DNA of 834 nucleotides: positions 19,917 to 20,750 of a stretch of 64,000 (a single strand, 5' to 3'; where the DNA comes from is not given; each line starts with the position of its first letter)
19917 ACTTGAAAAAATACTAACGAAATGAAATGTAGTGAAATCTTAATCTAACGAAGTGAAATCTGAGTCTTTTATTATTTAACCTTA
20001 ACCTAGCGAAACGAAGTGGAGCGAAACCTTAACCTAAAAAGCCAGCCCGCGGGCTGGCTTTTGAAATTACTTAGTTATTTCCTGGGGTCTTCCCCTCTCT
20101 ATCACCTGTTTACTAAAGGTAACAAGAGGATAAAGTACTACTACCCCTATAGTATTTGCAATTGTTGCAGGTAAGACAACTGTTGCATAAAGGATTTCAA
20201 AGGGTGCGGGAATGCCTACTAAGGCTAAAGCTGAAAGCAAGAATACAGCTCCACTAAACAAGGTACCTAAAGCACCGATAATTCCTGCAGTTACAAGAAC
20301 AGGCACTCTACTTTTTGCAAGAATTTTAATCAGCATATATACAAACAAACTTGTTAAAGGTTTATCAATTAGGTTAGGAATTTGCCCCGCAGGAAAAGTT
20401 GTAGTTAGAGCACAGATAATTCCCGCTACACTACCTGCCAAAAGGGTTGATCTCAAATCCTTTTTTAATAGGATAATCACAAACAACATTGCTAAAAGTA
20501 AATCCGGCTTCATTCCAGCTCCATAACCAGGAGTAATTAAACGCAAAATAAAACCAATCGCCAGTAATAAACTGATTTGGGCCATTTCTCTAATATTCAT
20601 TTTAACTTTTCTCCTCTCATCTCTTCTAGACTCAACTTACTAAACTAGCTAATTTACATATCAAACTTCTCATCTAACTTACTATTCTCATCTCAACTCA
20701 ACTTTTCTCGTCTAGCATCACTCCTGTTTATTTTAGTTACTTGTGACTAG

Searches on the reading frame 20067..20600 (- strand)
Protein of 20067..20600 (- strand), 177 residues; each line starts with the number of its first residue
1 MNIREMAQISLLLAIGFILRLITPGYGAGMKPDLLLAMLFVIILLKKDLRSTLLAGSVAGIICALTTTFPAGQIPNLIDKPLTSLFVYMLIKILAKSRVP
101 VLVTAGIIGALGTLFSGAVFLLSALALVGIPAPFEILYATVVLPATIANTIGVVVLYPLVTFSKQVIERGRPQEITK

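Call 3: search_protein_families(library=pfam, proteins=[window:20067-20600:-], max_evalue=0.01)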
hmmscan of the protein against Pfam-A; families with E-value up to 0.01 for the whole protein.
window:20067-20600:- (177 aa): 1 family
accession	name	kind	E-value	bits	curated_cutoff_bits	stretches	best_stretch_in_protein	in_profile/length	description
PF17099.10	TrpP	-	3.2e-48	164.1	27.2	1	3-161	2-165/169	Tryptophan transporter TrpP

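Call 8: find_encoding_contigs(protein=window:20067-20600:-, flank=10000, max_places=10)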
Protein window:20067-20600:- (177 aa): 2 contigs read that carry it; 2 places shown.
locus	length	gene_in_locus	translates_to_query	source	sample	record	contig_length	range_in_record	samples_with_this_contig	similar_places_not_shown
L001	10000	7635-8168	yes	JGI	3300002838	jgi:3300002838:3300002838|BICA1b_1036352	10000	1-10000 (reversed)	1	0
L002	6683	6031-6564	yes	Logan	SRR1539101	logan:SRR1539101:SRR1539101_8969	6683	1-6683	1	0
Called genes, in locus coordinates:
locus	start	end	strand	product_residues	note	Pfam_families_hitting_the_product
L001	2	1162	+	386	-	?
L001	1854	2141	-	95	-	-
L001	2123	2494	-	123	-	-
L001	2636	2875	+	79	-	-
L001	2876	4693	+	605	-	PF02310:B12-binding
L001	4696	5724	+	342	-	-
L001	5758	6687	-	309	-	PF00892:EamA, PF03151:TPT (faint), PF00892:EamA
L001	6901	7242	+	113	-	PF06133:Com_YlbF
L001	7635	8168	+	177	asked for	PF17099:TrpP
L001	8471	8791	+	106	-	PF12973:Cupin_7 (weak), PF07883:Cupin_2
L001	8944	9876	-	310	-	PF00892:EamA, PF03151:TPT (weak), PF00892:EamA, PF03151:TPT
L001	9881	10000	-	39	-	?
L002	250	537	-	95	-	-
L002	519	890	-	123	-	-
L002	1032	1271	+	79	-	-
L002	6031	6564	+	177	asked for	PF17099:TrpP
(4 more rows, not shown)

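Call 9: find_homologous_proteins(query=window:20067-20600:-, max_evalue=1e-10)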
Query window:20067-20600:- (177 aa): 383 proteins with E <= 1e-10 among 1860 candidates; the best 120 are listed.
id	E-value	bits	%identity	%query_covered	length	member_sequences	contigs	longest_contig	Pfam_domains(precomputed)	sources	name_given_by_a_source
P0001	7.2e-100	350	100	100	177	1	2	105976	PF17099.11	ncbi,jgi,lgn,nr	ncbi:MAG: hypothetical protein JM58_03240 [Peptococcaceae bacterium BICA1-8]|nr:MAG: hypothetical pr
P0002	1.4e-84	300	83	100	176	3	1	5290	PF17099.11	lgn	-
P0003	1.4e-84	300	82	100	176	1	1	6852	PF17099.11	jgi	-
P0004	4.6e-84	298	83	100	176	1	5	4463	PF17099.11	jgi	-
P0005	3.6e-81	289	81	100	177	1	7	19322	PF17099.11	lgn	-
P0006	9.4e-81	288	85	97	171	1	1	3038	PF17099.11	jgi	-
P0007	3.2e-79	283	79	100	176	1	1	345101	PF17099.11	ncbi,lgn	ncbi:MAG: tryptophan transporter [Bacillota bacterium]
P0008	2.8e-76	273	76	100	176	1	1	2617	PF17099.11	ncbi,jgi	ncbi:MAG: tryptophan transporter [Peptococcales bacterium]|jgi:hypothetical protein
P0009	3.8e-76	273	75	100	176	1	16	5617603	PF17099.11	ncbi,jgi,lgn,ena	jgi:hypothetical protein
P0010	7.3e-76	272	76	99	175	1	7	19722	PF17099.11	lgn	-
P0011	8.2e-76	272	75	100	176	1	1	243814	PF17099.11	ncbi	ncbi:MAG: tryptophan transporter [Peptococcaceae bacterium]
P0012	1.9e-75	270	77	100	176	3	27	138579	PF17099.11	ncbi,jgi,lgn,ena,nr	ncbi:MAG: tryptophan transporter [Clostridia bacterium]|nr:tryptophan transporter [Clostridia bacter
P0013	1.8e-73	264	73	100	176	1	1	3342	PF17099.11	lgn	-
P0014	1.6e-72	261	71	98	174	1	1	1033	PF17099.11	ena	-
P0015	4.8e-72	259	70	100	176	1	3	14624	PF17099.11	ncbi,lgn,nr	ncbi:MAG: tryptophan transporter [Clostridia bacterium]|nr:tryptophan transporter [Clostridia bacter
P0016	6.0e-68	246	70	93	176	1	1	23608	PF17099.11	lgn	-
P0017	1.6e-62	228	61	99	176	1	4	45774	PF17099.11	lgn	-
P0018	3.6e-62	227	63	100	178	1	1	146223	PF17099.11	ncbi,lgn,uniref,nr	ncbi:Tryptophan transporter TrpP [Desulfonispora thiosulfatigenes DSM 11270]|uniref:Tryptophan trans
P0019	1.4e-61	225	65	97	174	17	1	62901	PF17099.11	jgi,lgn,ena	jgi:thiamine transporter ThiT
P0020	3.8e-61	224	65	97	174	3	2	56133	PF17099.11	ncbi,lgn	-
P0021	8.1e-60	220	64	95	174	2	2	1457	PF17099.11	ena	-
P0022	9.7e-58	213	59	98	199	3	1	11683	PF17099.11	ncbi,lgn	ncbi:MAG: tryptophan transporter [Bacillota bacterium]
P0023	4.5e-56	207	59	98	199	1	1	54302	PF17099.11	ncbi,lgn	-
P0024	2.1e-55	205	58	97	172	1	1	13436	PF17099.11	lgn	-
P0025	7.6e-55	203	55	100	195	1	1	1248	PF17099.11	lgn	-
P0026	1.4e-54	203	57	98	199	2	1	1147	PF17099.11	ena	-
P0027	1.4e-54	202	60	97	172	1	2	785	PF17099.11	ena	-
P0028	7.7e-54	200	58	99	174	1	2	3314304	PF17099.11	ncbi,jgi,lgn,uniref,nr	ncbi:tryptophan transporter [Zhaonella formicivorans]|jgi:hypothetical protein|uniref:tryptophan tra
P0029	8.0e-54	200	56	98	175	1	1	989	PF17099.11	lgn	-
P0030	4.5e-53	198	58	100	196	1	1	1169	PF17099.11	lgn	-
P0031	1.1e-52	196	57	95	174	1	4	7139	PF17099.11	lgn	-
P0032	1.1e-52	196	55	97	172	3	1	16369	PF17099.11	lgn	-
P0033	1.9e-52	196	57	97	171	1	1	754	PF17099.11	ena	-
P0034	3.1e-52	195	54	99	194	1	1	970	PF17099.11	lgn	-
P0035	8.0e-52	194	59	98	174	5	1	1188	PF17099.11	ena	-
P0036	1.7e-51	192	53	98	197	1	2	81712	PF17099.11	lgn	-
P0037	1.7e-51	192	55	97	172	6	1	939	PF17099.11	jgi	jgi:hypothetical protein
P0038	2.0e-51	192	54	96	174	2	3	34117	PF17099.11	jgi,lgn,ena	-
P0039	2.2e-50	189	57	97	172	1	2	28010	PF17099.11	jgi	jgi:thiamine transporter ThiT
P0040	2.4e-50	189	52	97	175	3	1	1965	PF17099.11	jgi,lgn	-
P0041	8.0e-50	187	52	99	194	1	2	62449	PF17099.11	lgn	-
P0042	1.3e-49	186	52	99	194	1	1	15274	PF17099.11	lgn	-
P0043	1.3e-49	186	58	97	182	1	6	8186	PF17099.11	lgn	-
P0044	1.4e-49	186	56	95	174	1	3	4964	PF17099.11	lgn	-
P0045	1.4e-49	186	55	98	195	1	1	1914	PF17099.11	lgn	-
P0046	3.8e-49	185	55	95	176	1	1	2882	PF17099.11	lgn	-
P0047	5.9e-49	184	55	95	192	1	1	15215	PF17099.11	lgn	-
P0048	7.0e-49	184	53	100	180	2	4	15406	PF17099.11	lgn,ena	-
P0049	9.9e-49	183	56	99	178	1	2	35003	PF17099.11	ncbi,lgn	ncbi:MAG: tryptophan transporter [Bacillota bacterium]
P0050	1.1e-48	183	60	92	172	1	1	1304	PF17099.11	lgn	-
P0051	2.9e-48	182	55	95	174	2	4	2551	PF17099.11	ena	-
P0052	1.1e-47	180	54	95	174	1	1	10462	PF17099.11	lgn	-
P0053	1.6e-47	180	55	95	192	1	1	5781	PF17099.11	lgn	-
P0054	1.7e-47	179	52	95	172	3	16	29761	PF17099.11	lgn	-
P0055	2.0e-47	179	54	95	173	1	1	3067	PF17099.11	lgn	-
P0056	3.3e-47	179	52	98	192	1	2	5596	PF17099.11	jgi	-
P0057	3.7e-47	178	57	95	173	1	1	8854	PF17099.11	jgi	jgi:thiamine transporter ThiT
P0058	7.0e-47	177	50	98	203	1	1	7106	PF17099.11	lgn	-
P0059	9.3e-47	177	58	95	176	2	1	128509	PF17099.11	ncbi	ncbi:MAG: tryptophan transporter [Symbiobacteriia bacterium]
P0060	1.1e-46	177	55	95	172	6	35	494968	PF17099.11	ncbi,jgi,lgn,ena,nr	ncbi:MAG: tryptophan transporter [Zhaonellaceae bacterium]|jgi:hypothetical protein|nr:tryptophan tr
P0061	2.1e-46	176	54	95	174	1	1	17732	PF17099.11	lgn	-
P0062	3.7e-46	175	57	94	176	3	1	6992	PF17099.11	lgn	-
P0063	3.7e-46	175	51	98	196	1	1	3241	PF17099.11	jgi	-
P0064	3.9e-46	175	53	95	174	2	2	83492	PF17099.11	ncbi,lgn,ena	-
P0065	8.6e-46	174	52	94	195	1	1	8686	PF17099.11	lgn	-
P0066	1.2e-45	173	51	98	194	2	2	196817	PF17099.11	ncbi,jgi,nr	ncbi:MAG: tryptophan transporter [Peptococcaceae bacterium]|jgi:thiamine transporter ThiT|nr:tryptop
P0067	2.9e-45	172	55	95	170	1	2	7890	PF17099.11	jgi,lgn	jgi:hypothetical protein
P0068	5.6e-45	171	53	98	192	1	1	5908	PF17099.11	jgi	-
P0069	1.2e-44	170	52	95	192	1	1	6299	PF17099.11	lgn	-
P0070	1.4e-44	170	55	95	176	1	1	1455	PF17099.11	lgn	-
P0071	5.5e-44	168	55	100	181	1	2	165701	PF17099.11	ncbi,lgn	ncbi:MAG: tryptophan transporter [Betaproteobacteria bacterium]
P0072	8.9e-44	167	52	98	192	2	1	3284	PF17099.11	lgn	-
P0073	1.1e-43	167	51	98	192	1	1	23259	PF17099.11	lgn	-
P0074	1.1e-43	167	52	97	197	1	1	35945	PF17099.11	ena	-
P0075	1.2e-43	167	53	95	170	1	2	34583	PF17099.11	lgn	-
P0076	1.8e-43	166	54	99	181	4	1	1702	PF17099.11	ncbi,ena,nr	ncbi:MAG TPA: tryptophan transporter [Firmicutes bacterium]|nr:tryptophan transporter [Bacillota bac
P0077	1.4e-42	163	54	90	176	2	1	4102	PF17099.11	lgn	-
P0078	1.8e-42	163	56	87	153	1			PF17099.11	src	-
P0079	1.9e-42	163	49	99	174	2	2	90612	PF17099.11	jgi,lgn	-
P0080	2.0e-42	163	52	98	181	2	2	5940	PF17099.11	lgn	-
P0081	2.2e-42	163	49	95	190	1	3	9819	PF17099.11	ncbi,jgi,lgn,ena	-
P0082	2.3e-42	163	53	95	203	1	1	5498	PF17099.11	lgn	-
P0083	3.9e-42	162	51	92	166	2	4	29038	PF17099.11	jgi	-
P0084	1.0e-41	161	52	95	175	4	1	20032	PF17099.11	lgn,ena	-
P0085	1.7e-41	160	48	98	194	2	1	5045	PF17099.11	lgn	-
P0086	1.7e-41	160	50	98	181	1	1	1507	PF17099.11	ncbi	-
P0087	1.7e-41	160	53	95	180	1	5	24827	PF17099.11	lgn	-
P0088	2.1e-41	160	53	90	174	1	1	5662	PF17099.11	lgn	-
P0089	4.4e-41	159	51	99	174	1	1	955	PF17099.11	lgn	-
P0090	5.8e-41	158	51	98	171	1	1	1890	PF17099.11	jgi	jgi:hypothetical protein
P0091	1.1e-40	157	49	98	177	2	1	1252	PF17099.11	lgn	-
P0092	1.3e-40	157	47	97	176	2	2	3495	PF17099.11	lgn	-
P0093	3.3e-40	156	49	99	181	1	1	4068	PF17099.11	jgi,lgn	jgi:hypothetical protein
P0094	1.6e-39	154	51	90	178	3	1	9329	PF17099.11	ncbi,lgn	ncbi:MAG: tryptophan transporter [Bacillota bacterium]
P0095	2.2e-39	153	48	99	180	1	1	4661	PF17099.11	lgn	-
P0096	4.7e-39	152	51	90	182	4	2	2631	PF17099.11,PF12822.13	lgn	-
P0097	4.8e-39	152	52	95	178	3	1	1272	PF17099.11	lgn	-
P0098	6.0e-39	152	53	93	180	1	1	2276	PF17099.11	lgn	-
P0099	7.9e-39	151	76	55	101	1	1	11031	PF17099.11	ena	-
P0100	8.7e-39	151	49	97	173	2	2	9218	PF17099.11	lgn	-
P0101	1.7e-38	150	48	90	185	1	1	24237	PF17099.11,PF12822.13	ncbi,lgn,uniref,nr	ncbi:tryptophan transporter [Sporohalobacter salinus]|uniref:tryptophan transporter n=1 Tax=Sporohal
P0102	4.8e-38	149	51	90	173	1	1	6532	PF17099.11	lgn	-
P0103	6.7e-38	148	49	95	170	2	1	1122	PF17099.11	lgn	-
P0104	1.5e-37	147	50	92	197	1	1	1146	PF17099.11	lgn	-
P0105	2.0e-37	147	46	98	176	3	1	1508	PF17099.11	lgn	-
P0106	4.2e-37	146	49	92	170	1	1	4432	PF17099.11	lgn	-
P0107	5.4e-37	145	48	94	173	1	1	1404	PF17099.11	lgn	-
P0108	8.9e-37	145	49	92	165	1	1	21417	PF17099.11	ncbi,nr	ncbi:MAG TPA: tryptophan transporter [Firmicutes bacterium]|nr:tryptophan transporter [Bacillota bac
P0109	1.1e-36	144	51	84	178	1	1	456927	PF17099.11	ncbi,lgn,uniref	ncbi:tryptophan transporter [Clostridium sediminicola]|uniref:tryptophan transporter n=1 Tax=Clostri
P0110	1.1e-36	144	52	85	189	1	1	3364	PF17099.11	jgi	jgi:hypothetical protein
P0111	1.4e-36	144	50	95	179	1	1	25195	PF17099.11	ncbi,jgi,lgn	-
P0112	1.8e-36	144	50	95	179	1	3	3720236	PF17099.11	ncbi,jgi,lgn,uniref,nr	ncbi:tryptophan transporter [Metallumcola ferriviriculae]|uniref:Tryptophan transporter n=1 Tax=Meta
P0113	1.9e-36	144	48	98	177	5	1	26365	PF17099.11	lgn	-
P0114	3.0e-36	143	49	82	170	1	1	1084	PF17099.11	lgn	-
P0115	3.4e-36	143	53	89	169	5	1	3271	PF17099.11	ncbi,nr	ncbi:MAG: tryptophan transporter [Bacillota bacterium]|nr:tryptophan transporter [Bacillota bacteriu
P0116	4.3e-36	142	48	94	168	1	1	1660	PF17099.11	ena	-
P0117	4.5e-36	142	50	89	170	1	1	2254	PF17099.11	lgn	-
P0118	5.0e-36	142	48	99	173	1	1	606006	PF17099.11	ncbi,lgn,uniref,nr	ncbi:peptidoglycan/LPS O-acetylase OafA/YrhL [Bacillus ectoiniformans]|uniref:tryptophan transporter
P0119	5.8e-36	142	50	85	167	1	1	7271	PF17099.11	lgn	-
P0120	5.9e-36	142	55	88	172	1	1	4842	PF17099.11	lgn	-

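Call 12: find_related_loci(query=A1, collection=genome_contigs, flank=6000)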
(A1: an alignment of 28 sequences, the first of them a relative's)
Query A1 (177 aa) in genome_contigs; peptide patterns used: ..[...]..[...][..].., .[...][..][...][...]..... (x = any residue, [..] = any of these).
581 stretches matched a pattern; 560 encode a relative of the query (tblastn E <= 1e-3); the best 80 are kept; 80 distinct loci.
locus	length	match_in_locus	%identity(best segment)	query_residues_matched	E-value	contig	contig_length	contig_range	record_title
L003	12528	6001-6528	92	1-177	3e-100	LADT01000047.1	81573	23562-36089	MAG: Clostridiaceae bacterium BRH_c20a BRHa_1001224, whole genome shotgun sequence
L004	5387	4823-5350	84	1-177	3e-94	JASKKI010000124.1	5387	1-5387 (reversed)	MAG: Clostridia bacterium isolate DJKA51_ANT-F21_bin.3 scaffold_3135, whole genome shotgun sequence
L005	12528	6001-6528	79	1-177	7e-88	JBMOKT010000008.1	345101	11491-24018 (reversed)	MAG: Bacillota bacterium isolate Betzabe_MAG005 MAG005_8, whole genome shotgun sequence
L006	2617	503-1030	76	1-177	2e-87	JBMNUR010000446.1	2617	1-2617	MAG: Peptococcales bacterium isolate SBF912SR1HQ0049 scaffold_13355_c1, whole genome shotgun sequence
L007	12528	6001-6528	75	1-177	1e-84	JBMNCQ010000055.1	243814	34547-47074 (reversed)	MAG: Peptococcaceae bacterium isolate Bins.048 NODE_108, whole genome shotgun sequence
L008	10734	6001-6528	77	1-177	1e-79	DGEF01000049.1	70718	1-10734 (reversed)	MAG TPA_asm: Peptococcaceae bacterium UBA3933 UBA3933_contig_5485, whole genome shotgun sequence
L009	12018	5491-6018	70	1-177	2e-72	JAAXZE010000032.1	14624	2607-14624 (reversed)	MAG: Clostridia bacterium isolate AS01afH2WH_13 6631_AS01, whole genome shotgun sequence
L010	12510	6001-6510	64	1-171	6e-69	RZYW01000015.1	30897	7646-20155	MAG: Clostridia bacterium isolate INTA.AUR.031 contig-100_481, whole genome shotgun sequence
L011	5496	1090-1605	62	1-173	7e-68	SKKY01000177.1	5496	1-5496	MAG: Clostridia bacterium isolate CSSed162cmA_186 CSSed16-2cmA-74638, whole genome shotgun sequence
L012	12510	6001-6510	64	1-171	4e-67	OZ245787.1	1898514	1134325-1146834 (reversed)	MAG: Peptococcia bacterium isolate 432c09d5-6777-4c0a-aed1-c6f0fffbb601 genome assembly, chromosome: 1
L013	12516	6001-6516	60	1-173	4e-61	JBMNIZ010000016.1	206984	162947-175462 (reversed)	MAG: Bacillota bacterium isolate SBF912LR0HQ0200 contig_61292, whole genome shotgun sequence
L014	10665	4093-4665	59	1-174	6e-61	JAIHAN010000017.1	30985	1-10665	MAG: Peptococcaceae bacterium isolate M1_7_4_bin.22 scaffold_308, whole genome shotgun sequence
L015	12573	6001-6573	59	1-174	1e-59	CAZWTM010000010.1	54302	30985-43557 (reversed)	MAG TPA_asm: uncultured Peptococcaceae bacterium isolate binchicken_co193_91 genome assembly, contig: NODE_236_length_54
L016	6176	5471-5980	54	1-171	5e-58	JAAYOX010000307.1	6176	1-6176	MAG: Clostridia bacterium isolate AS22ysBPME_114 144694_AS22, whole genome shotgun sequence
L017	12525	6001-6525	56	1-176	8e-57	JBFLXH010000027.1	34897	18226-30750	MAG: Bacillota bacterium isolate MAG053 MAG053_27, whole genome shotgun sequence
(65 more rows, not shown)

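Call 27: find_encoding_contigs(protein=P0009, flank=10000, max_places=3)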
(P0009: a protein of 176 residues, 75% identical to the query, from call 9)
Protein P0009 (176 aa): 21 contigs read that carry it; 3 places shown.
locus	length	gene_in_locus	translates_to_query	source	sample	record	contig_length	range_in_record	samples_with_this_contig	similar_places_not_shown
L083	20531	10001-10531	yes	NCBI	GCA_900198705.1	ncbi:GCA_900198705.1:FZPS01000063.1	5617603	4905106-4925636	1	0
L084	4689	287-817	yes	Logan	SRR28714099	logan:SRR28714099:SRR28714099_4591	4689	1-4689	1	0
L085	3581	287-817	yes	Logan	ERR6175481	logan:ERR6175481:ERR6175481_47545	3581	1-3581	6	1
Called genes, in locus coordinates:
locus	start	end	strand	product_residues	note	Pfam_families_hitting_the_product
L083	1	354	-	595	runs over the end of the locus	PF05192:MutS_III (weak), PF00488:MutS_V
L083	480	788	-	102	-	PF13307:Helicase_C_2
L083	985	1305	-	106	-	-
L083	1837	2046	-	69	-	-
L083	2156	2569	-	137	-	PF12663:DUF3788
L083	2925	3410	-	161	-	-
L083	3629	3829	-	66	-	PF07311:Dodecin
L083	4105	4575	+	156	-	PF07883:Cupin_2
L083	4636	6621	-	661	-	PF08455:SNF2_assoc, PF00176:SNF2-rel_dom, PF04851:ResIII, PF00270:DEAD (weak), PF00271:Helicase_C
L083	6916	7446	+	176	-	-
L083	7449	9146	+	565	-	PF00012:HSP70, PF06723:MreB_Mbl, PF00012:HSP70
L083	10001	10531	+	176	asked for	PF17099:TrpP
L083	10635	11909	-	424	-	PF14690:Zn_ribbon_ISL3 (weak), PF13542:HTH_Tnp_ISL3 (weak), PF01610:DDE_Tnp_ISL3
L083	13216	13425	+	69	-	PF05979:DUF896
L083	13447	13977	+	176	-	PF13240:Zn_Ribbon_1 (weak)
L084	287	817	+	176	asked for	PF17099:TrpP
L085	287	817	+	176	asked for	PF17099:TrpP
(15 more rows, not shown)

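Call 48: find_encoding_contigs(protein=P0101, flank=2000, max_places=2)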
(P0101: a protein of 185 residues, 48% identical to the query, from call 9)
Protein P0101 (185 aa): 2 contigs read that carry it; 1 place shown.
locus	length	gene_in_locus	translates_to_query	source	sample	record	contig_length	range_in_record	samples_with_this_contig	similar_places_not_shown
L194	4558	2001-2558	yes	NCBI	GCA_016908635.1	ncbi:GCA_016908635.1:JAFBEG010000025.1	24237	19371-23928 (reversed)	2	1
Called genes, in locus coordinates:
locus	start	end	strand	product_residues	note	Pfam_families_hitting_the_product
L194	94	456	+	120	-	PF00072:Response_reg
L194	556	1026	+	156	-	-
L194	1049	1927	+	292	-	PF00126:HTH_1, PF03466:LysR_substrate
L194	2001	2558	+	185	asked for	PF17099:TrpP, PF12822:ECF_trnsprt (weak)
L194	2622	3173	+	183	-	PF00149:Metallophos, PF12850:Metallophos_2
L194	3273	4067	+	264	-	PF02698:DUF218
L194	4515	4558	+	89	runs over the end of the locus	-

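Call 49: find_encoding_contigs(protein=P0018, flank=2000, max_places=2)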
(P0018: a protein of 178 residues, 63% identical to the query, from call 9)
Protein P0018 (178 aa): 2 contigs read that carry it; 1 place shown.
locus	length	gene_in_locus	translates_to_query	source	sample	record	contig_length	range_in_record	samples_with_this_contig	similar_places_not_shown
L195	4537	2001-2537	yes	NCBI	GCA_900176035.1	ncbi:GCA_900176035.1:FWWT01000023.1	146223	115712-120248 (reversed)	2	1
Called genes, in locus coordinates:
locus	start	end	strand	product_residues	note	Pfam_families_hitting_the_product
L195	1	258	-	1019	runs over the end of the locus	PF07992:Pyr_redox_2, PF12831:FAD_oxidored (weak), PF00037:Fer4, PF12797:Fer4_2 (weak), PF12837:Fer4_6 (weak), PF13450:NAD_binding_8, PF12838:Fer4_7, PF13237:Fer4_10, +15 more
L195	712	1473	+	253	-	PF02811:PHP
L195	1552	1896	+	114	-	PF06133:Com_YlbF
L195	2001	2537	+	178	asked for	PF17099:TrpP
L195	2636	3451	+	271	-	-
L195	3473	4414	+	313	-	PF07261:DnaB_2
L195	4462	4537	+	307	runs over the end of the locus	PF01695:IstB_IS21, PF00308:Bac_DnaA (weak)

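Call 60: find_encoding_contigs(protein=P0012, flank=1500, max_places=10)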
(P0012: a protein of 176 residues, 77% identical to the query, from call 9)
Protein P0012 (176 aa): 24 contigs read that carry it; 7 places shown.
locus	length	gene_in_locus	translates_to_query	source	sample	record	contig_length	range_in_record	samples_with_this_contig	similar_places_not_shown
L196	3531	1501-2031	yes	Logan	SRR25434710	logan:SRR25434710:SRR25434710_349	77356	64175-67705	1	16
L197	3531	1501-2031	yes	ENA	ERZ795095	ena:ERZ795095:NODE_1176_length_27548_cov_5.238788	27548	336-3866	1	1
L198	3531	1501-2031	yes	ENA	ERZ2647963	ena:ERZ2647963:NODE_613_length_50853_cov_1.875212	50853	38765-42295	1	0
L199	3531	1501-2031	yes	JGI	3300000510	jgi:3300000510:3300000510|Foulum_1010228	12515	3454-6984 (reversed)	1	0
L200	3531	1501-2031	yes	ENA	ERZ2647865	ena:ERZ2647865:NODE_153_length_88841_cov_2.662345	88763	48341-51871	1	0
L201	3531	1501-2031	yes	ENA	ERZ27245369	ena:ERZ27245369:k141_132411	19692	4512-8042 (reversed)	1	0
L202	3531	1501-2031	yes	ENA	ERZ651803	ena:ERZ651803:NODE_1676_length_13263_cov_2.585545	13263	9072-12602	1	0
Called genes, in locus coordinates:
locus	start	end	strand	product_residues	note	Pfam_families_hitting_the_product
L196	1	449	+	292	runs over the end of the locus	PF02653:BPD_transp_2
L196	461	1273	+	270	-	PF00005:ABC_tran, PF02463:SMC_N (weak), PF13304:AAA_21 (faint)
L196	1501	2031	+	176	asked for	PF17099:TrpP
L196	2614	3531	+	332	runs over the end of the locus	PF04392:ABC_sub_bind, PF13458:Peripla_BP_6 (weak), PF13407:Peripla_BP_4 (weak)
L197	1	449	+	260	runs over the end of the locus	?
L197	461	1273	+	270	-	PF00005:ABC_tran, PF02463:SMC_N (weak), PF13304:AAA_21 (faint)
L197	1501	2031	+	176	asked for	PF17099:TrpP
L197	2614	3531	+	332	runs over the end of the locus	PF04392:ABC_sub_bind, PF13458:Peripla_BP_6 (weak), PF13407:Peripla_BP_4 (weak)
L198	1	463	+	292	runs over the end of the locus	PF02653:BPD_transp_2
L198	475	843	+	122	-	PF00005:ABC_tran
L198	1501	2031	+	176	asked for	PF17099:TrpP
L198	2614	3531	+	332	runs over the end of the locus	PF04392:ABC_sub_bind, PF13458:Peripla_BP_6 (weak), PF13407:Peripla_BP_4 (weak)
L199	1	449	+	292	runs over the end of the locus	PF02653:BPD_transp_2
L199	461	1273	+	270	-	PF00005:ABC_tran, PF02463:SMC_N (weak), PF13304:AAA_21 (faint)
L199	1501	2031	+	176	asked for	PF17099:TrpP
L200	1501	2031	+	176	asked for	PF17099:TrpP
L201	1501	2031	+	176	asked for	PF17099:TrpP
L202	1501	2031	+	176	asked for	PF17099:TrpP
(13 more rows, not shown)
